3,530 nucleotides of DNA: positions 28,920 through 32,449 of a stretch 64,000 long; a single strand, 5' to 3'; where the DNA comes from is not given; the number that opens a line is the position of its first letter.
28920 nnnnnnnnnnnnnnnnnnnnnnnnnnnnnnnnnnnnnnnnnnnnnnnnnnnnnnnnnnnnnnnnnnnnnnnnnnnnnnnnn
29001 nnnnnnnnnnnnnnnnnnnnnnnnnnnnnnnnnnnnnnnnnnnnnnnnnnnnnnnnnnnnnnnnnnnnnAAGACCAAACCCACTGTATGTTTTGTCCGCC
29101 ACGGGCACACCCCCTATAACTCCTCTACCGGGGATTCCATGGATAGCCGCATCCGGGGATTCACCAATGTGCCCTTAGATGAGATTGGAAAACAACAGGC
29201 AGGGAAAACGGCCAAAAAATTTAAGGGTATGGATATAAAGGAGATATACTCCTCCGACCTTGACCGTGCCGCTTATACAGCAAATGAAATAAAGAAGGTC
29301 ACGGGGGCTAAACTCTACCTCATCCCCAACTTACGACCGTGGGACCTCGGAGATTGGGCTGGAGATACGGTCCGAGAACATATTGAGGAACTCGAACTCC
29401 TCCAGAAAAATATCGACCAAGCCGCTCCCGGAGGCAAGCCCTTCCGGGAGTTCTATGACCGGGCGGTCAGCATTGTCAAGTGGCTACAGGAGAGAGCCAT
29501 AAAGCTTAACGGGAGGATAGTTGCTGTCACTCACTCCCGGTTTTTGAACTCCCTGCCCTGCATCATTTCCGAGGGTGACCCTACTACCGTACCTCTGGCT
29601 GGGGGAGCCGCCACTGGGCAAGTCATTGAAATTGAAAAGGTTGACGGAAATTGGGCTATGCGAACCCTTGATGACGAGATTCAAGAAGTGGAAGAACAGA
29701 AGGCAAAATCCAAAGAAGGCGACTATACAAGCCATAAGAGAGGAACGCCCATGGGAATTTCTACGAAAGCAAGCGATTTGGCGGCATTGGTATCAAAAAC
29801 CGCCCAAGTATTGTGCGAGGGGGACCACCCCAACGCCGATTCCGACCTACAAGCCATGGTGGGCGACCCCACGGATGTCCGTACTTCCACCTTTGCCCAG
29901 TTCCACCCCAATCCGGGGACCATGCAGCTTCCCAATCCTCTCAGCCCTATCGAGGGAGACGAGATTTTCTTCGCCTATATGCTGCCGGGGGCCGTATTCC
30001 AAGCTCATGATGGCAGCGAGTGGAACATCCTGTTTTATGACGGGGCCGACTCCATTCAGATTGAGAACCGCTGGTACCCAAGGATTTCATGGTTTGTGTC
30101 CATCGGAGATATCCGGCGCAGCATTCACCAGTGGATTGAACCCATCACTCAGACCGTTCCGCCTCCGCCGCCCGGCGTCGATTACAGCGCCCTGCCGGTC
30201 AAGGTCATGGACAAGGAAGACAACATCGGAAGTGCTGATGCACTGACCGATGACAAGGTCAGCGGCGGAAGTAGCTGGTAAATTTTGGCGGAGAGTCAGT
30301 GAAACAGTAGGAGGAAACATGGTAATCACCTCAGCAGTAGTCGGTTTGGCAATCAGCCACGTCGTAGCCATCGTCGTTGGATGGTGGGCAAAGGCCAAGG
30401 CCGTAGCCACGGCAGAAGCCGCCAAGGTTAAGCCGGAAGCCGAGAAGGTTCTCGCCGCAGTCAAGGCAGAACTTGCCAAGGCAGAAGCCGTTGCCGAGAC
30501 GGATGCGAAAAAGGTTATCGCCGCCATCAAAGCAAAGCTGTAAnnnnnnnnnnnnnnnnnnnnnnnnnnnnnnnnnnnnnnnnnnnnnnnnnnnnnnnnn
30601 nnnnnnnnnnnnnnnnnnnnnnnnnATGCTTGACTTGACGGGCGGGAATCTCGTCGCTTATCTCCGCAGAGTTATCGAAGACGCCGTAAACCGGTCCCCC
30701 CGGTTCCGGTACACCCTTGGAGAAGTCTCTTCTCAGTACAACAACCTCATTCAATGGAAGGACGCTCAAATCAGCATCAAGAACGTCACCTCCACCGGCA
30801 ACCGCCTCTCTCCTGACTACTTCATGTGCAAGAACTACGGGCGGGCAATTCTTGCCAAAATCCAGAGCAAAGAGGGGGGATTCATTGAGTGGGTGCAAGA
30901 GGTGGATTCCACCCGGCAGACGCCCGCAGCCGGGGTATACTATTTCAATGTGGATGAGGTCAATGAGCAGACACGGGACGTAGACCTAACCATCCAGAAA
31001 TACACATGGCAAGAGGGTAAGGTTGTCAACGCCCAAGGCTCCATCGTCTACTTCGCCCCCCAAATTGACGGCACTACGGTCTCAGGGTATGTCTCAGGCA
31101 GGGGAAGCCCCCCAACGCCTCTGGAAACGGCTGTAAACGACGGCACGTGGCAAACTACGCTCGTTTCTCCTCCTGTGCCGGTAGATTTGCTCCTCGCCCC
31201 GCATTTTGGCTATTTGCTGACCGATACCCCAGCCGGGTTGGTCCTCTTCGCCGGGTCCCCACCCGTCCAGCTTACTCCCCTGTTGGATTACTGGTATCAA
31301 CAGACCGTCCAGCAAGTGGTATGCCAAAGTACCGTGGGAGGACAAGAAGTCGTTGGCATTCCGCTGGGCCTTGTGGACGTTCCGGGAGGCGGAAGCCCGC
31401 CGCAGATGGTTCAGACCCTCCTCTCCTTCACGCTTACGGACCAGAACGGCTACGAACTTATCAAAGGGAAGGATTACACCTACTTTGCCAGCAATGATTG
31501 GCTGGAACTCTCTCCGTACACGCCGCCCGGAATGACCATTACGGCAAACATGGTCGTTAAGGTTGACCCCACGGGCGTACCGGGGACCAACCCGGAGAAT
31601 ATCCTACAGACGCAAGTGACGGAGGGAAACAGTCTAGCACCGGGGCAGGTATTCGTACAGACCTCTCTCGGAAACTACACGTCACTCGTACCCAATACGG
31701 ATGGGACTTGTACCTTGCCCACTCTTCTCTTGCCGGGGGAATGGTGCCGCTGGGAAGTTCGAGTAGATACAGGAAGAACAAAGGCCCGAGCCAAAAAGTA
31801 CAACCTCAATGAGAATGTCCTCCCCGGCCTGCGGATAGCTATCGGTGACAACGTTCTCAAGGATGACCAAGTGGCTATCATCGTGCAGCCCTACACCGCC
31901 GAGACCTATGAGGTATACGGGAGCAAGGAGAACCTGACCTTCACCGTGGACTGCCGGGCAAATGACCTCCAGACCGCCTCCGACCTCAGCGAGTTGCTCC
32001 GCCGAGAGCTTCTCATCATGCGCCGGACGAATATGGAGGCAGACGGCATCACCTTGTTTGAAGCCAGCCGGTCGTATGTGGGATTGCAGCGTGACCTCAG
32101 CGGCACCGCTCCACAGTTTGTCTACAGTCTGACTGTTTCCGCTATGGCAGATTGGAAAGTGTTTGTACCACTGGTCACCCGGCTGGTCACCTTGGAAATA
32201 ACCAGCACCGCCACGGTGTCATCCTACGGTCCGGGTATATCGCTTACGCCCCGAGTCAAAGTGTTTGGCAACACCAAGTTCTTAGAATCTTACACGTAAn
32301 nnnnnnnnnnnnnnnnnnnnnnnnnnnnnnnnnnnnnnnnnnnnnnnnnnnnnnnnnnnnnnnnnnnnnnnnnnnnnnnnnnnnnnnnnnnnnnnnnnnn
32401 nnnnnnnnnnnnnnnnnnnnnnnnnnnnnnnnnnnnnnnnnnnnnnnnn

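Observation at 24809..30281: Tandem [GIY-YIG + histidine-phosphatase] units; second phosphatase fused to a KptA/Tpt1-like NAD-binding fragment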

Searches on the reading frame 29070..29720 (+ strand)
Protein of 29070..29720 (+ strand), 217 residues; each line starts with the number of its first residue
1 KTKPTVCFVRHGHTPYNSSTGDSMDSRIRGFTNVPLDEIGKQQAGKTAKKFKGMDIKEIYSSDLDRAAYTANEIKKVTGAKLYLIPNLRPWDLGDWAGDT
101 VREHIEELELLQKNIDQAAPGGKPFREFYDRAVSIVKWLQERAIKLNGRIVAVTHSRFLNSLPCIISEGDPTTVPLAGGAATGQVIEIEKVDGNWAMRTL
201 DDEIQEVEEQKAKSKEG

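Call 58: search_protein_families(library=ncbifam, proteins=[window:29070-29720:+], max_evalue=0.01)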
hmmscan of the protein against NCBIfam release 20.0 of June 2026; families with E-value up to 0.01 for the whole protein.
window:29070-29720:+ (217 aa): 16 families
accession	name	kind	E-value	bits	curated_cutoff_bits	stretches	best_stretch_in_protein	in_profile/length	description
TIGR03162.1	ribazole_cobC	equivalog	8.5e-19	67.7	162.9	1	6-168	1-157/176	alpha-ribazole phosphatase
TIGR03848.1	MSMEG_4193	subfamily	1.4e-16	60.5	203.85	1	5-157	1-154/204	MSMEG_4193 family putative phosphomutase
NF005567.0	PRK07238.1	equivalog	1.1e-14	54.6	326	1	4-155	177-326/378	bifunctional RNase H/acid phosphatase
NF038349.1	dPGM_arch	equivalog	5e-13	49.4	225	1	6-162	1-144/194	2,3-diphosphoglycerate-dependent phosphoglycerate mutase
NF002901.0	PRK03482.1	equivalog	5.3e-12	45.8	261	1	6-128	4-125/215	2,3-diphosphoglycerate-dependent phosphoglycerate mutase GpmB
NF045917.1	PhserinePhPspA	equivalog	3.1e-10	40.1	350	1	8-164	6-159/211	phosphoserine phosphatase PspA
NF011580.0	PRK15004.1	equivalog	3.2e-10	40.3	250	1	8-156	5-150/203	adenosylcobalamin/alpha-ribazole phosphatase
NF009994.0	PRK13463.1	equivalog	5.6e-08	32.8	277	1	3-155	2-151/203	phosphoserine phosphatase 1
NF009993.0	PRK13462.1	equivalog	3.6e-07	30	226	1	7-160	9-152/203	acid phosphatase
TIGR01258.1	pgm_1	subfamily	1.4e-05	24.6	81.7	1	6-93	3-84/245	2,3-bisphosphoglycerate-dependent phosphoglycerate mutase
NF010713.0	PRK14115.1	equivalog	0.00017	21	305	1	6-93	4-85/248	2,3-diphosphoglycerate-dependent phosphoglycerate mutase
NF002339.0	PRK01295.1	equivalog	0.00074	19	316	1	5-162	4-165/206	2,3-bisphosphoglycerate-dependent phosphoglycerate mutase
NF002217.0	PRK01112.1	equivalog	0.0016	17.8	320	1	8-71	6-63/228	2,3-bisphosphoglycerate-dependent phosphoglycerate mutase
NF010714.0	PRK14116.1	equivalog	0.0041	16.6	401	1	7-94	5-86/229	2,3-diphosphoglycerate-dependent phosphoglycerate mutase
NF010715.0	PRK14117.1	equivalog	0.0047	16.4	421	1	6-94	4-86/230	phosphoglycerate mutase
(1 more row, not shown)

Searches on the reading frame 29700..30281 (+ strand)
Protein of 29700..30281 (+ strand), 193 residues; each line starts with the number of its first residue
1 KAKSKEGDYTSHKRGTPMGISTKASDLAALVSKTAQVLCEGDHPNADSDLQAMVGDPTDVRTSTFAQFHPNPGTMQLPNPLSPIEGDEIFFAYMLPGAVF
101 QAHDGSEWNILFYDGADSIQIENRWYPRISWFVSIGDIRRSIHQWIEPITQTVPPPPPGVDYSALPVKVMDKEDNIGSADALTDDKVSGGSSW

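Call 20: find_homologous_proteins(query=window:29754-30281:+)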
Query window:29754-30281:+ (175 aa): 112 proteins with E <= 0.001 among 147 candidates.
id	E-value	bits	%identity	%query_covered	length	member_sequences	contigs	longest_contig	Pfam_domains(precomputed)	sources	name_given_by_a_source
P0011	1.8e-115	401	100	100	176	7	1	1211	-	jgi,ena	jgi:hypothetical protein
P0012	7.2e-94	331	82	99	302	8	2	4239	PF00300.28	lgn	-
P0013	3.1e-84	299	83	89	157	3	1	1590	-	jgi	jgi:hypothetical protein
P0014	1.2e-82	294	74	98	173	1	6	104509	-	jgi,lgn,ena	jgi:hypothetical protein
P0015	7.4e-78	278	70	98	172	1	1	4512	-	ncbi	-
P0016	6.5e-77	275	74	93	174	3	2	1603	-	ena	-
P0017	3.5e-75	270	68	95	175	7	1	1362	-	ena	-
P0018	3.7e-75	270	68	94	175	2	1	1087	-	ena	-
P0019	8.4e-74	265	70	92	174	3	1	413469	-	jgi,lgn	jgi:hypothetical protein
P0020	3.3e-73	263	71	90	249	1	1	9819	-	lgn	-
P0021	8.2e-73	262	68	96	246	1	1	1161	-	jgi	jgi:hypothetical protein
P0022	9.8e-73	262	73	91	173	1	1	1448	-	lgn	-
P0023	3.5e-72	260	71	94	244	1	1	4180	-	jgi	jgi:hypothetical protein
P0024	1.0e-71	258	66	94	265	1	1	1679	-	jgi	jgi:hypothetical protein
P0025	7.7e-71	256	73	87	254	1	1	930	-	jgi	jgi:hypothetical protein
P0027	5.2e-70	253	69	97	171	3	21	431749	-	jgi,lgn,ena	-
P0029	7.5e-70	252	70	90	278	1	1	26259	-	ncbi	-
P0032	1.0e-68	249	67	91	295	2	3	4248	-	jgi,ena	jgi:hypothetical protein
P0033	2.9e-68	247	65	93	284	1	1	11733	-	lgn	-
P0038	2.6e-66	241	66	94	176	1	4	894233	-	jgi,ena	jgi:hypothetical protein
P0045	7.5e-65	236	63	99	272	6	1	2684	-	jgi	jgi:hypothetical protein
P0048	1.3e-64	235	65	93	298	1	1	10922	-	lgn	-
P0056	5.9e-63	230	62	95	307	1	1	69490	-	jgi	jgi:hypothetical protein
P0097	1.6e-49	186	56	85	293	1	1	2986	-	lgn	-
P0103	1.6e-48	183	55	85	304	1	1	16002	-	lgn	-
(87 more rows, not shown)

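Call 24: search_protein_families(library=pfam, proteins=[window:29700-30281:+], max_evalue=10)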
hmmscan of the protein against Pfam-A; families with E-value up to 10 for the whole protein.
window:29700-30281:+ (193 aa): 0 families

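Call 35: search_solved_structures(query=A4, max_evalue=10, show_alignments=1)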
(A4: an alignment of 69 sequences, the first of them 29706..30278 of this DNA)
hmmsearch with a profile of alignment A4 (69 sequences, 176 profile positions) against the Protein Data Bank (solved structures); distinct sequences matched with E-value up to 10: 6.
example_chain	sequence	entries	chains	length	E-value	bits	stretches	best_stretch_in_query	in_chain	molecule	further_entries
6g6o_A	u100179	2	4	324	0.0074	19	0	77-104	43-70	Ika8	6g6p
6g6q_A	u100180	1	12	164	1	12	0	77-104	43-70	Ika4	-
35sz_C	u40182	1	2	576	1.6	11.4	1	116-141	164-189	Penicillin acylase family protein, beta chain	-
6h8o_A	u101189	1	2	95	2.1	11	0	76-107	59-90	Replication-associated protein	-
2hwt_A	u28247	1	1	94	2.1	11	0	76-107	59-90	Putative replicase-associated protein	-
8fit_A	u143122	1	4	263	8.2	9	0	5-39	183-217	cs074A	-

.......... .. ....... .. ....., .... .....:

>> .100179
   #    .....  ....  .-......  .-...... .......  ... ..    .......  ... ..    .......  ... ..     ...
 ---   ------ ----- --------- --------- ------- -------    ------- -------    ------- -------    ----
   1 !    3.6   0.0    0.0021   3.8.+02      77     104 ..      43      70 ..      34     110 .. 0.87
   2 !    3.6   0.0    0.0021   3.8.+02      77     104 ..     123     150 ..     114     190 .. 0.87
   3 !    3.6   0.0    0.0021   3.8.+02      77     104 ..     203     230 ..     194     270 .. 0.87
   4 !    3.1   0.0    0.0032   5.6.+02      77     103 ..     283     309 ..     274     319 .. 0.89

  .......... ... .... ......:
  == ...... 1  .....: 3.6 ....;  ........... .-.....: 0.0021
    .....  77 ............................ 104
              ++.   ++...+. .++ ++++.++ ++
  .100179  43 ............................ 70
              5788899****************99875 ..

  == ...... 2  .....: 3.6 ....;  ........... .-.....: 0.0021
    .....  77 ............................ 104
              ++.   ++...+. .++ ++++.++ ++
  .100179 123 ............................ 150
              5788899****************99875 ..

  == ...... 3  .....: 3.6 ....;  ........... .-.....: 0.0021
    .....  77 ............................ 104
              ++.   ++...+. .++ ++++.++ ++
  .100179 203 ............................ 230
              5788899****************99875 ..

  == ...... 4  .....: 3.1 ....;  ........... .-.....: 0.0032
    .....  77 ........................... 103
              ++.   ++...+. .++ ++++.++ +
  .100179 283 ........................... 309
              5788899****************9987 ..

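Call 36: search_protein_families(library=pfam, proteins=[P0020, P0029, P0032, P0033, P0048, P0056, P0103, P0097, P0045], max_evalue=0.05)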
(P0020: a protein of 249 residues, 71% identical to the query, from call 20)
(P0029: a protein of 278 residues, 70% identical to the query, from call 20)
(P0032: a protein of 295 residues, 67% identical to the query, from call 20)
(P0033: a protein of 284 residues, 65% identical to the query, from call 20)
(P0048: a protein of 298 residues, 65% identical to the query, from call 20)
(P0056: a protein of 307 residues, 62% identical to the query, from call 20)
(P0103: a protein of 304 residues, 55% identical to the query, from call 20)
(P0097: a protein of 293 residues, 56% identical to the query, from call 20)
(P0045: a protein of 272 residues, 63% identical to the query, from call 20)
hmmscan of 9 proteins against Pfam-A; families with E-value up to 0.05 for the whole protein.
P0020 (249 aa): 0 families

P0029 (278 aa): 0 families

P0032 (295 aa): 0 families

P0033 (284 aa): 0 families

P0048 (298 aa): 0 families

P0056 (307 aa): 0 families

P0103 (304 aa): 0 families

P0097 (293 aa): 0 families

P0045 (272 aa): 1 family
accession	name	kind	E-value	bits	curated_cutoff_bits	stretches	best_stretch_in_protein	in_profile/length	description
PF24461.1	DUF7576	-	0.0038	17.5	27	1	56-93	4-42/60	Family of unknown function (DUF7576)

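Call 43: predict_structure(alignment_id=A4)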
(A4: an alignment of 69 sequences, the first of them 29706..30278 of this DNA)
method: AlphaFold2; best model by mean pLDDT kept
length: 191 residues; sequences in the alignment: 69
mean_pLDDT: 70.9   pTM: 0.53
mean pLDDT of the five models: 70.9, 70.6, 70.5, 69.9, 68.5
residues with pLDDT >= 90: 56; 70-90: 26; 50-70: 90; < 50: 19
segments of 3 or more residues with pLDDT < 50: 42-44, 53-55, 188-191
pLDDT, mean of each block of 10 residues (from residue 1): 54 59 70 50 50 51 56 64 79 96 97 93 97 93 94 79 57 57 53 48
secondary structure, 60 per line:
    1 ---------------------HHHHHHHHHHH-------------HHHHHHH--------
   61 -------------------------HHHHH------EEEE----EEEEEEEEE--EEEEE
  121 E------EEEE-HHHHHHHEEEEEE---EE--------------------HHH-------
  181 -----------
elements in order: H22-32 H46-52 H86-90 E97-100 E105-113 E116-121 E128-131 H133-139 E140-145

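Call 52: find_encoding_contigs(protein=P0027, flank=8000, max_places=1)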
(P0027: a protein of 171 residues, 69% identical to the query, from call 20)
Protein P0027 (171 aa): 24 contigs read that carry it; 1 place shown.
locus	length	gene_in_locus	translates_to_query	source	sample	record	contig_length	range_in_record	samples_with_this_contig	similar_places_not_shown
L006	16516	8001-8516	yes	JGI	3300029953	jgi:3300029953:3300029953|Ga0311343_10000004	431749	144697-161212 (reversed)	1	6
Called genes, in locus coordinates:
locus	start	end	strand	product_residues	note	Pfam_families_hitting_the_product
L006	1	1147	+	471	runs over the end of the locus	PF18127:NAMPT_N, PF04095:NAPRTase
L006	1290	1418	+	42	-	-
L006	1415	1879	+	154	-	-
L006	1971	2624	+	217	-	-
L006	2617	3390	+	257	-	-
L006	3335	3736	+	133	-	-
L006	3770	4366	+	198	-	-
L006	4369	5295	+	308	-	-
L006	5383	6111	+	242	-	PF01541:GIY-YIG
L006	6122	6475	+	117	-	-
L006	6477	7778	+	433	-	-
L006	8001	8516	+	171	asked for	-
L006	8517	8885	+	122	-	PF20137:BubE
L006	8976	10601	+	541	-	-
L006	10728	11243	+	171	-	PF09723:Zn_ribbon_8 (faint)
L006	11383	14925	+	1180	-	PF17482:Phage_sheath_1C (faint)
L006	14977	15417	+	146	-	-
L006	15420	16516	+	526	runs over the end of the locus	-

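Call 53: find_encoding_contigs(protein=P0038, flank=8000, max_places=1)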
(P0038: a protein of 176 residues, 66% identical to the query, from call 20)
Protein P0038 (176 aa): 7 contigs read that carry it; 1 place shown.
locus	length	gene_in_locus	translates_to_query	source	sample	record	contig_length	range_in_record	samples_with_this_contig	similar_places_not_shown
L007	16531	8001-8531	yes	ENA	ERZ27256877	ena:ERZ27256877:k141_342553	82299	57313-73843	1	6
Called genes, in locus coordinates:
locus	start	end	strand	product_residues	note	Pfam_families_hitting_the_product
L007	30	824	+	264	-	-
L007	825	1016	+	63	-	-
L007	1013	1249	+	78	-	-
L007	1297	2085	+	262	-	-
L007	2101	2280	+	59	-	-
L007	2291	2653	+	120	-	-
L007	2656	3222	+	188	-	PF00406:ADK, PF13238:AAA_18, PF13671:AAA_33 (weak), PF13207:AAA_17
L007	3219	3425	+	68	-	-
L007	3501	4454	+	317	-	-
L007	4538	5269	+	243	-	PF01541:GIY-YIG (weak)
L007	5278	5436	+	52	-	-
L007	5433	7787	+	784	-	-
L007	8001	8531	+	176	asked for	-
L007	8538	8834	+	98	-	-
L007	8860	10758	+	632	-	-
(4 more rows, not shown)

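Call 58: search_protein_families(library=ncbifam, proteins=[window:29706-30278:+], max_evalue=0.01)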
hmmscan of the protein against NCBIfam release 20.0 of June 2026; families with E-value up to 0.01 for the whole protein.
window:29706-30278:+ (191 aa): 0 families

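Call 62: fold_search(model_id=the predicted structure, library=viral)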
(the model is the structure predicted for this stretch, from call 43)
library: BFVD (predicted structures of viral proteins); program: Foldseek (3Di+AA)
matches with E <= 10: 730; with E <= 0.001: 0
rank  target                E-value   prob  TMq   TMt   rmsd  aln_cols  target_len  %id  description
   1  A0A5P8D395            4.0e-03  1.00  0.25  0.15   4.0        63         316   16  (no name in the UniProt tables at hand)
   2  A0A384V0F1            4.2e-03  1.00  0.21  0.15   0.9        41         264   27  (no name in the UniProt tables at hand)
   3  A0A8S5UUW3            8.0e-03  1.00  0.25  0.41   1.9        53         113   11  Phage protein [Siphoviridae sp. ctaDn21]
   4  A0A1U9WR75            9.1e-03  1.00  0.25  0.74   1.5        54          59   11  (no name in the UniProt tables at hand)
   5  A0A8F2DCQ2            1.2e-02  1.00  0.21  0.68   1.8        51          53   16  (no name in the UniProt tables at hand)
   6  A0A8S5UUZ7            1.2e-02  0.99  0.26  0.22  12.6        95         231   18  DUF5655 domain-containing protein [Siphoviridae sp. ctaDn21]
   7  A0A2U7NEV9            1.2e-02  0.97  0.21  0.47  12.0        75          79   13  Uncharacterized protein [Pseudomonas phage PspYZU01]
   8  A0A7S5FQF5            1.3e-02  1.00  0.26  0.37   3.3        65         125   14  (no name in the UniProt tables at hand)
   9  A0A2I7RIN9            1.7e-02  1.00  0.21  0.09   1.4        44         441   23  (no name in the UniProt tables at hand)
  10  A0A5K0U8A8            1.7e-02  0.98  0.20  0.35   7.0        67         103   15  DUF1653 domain-containing protein [Yasminevirus sp. GU-2018]
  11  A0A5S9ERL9            1.8e-02  1.00  0.20  0.30   0.8        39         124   18  Uncharacterized protein [Tenacibaculum phage PTm1]
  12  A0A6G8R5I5            2.0e-02  0.99  0.21  0.56   4.8        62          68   22  Uncharacterized protein [Synechococcus phage S-N03]
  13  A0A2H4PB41            2.0e-02  0.93  0.21  0.42  10.0        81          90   16  Uncharacterized protein [Lactobacillus phage Lenus]
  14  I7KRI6                2.1e-02  0.98  0.21  0.55   7.7        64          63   17  Uncharacterized protein [Yersinia phage phi80-18]
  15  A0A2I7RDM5            2.2e-02  1.00  0.23  0.16   1.5        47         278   21  (no name in the UniProt tables at hand)
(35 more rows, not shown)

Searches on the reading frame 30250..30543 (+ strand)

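Call 3: search_protein_families(library=pfam, proteins=[window:30250-30543:+], max_evalue=0.1)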
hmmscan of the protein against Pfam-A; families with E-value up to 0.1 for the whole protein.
window:30250-30543:+ (97 aa): 2 families
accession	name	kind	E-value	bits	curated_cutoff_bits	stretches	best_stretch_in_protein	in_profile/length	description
PF19103.5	DUF5790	-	0.054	14.6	26.8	1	57-94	16-53/126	Family of unknown function (DUF5790)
PF04087.19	DUF389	-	0.089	13.3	23.9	0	26-89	29-93/137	Domain of unknown function (DUF389)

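Call 4: search_protein_families(library=phrogs, proteins=[window:30250-30543:+], max_evalue=0.01)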
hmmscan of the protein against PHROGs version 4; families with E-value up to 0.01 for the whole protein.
window:30250-30543:+ (97 aa): 0 families

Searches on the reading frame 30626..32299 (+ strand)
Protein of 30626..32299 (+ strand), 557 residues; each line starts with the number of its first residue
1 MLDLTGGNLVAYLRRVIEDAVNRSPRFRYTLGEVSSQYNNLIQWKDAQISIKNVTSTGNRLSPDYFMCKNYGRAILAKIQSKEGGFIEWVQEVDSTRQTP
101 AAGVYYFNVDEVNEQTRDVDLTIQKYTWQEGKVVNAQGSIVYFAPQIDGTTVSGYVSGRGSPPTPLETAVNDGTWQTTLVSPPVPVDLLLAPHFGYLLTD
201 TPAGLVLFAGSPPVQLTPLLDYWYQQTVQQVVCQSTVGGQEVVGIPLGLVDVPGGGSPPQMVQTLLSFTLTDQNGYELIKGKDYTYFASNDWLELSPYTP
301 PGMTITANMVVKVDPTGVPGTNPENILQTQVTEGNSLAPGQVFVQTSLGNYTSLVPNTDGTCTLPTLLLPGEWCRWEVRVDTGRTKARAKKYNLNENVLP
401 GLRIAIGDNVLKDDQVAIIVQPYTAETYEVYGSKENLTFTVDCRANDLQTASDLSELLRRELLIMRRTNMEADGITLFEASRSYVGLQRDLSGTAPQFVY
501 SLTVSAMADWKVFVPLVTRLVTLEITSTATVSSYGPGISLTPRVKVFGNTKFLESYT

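Call 3: search_protein_families(library=pfam, proteins=[window:30626-32299:+], max_evalue=0.1)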
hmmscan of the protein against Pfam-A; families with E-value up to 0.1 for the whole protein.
window:30626-32299:+ (557 aa): 2 families
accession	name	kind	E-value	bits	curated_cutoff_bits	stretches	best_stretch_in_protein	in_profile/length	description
PF12691.13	Phage_tail_terminator_6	-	0.0091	16.6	23.8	1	416-491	26-102/118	Bacteriophage tail terminator protein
PF23932.1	SP10_terminator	-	0.046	13.5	27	1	432-520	177-267/279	Phage termination protein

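Call 4: search_protein_families(library=phrogs, proteins=[window:30626-32299:+], max_evalue=0.01)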
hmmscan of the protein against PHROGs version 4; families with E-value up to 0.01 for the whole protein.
window:30626-32299:+ (557 aa): 0 families

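Call 58: search_protein_families(library=ncbifam, proteins=[window:30626-32299:+], max_evalue=0.01)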
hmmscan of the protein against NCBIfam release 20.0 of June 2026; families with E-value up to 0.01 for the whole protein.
window:30626-32299:+ (557 aa): 0 families
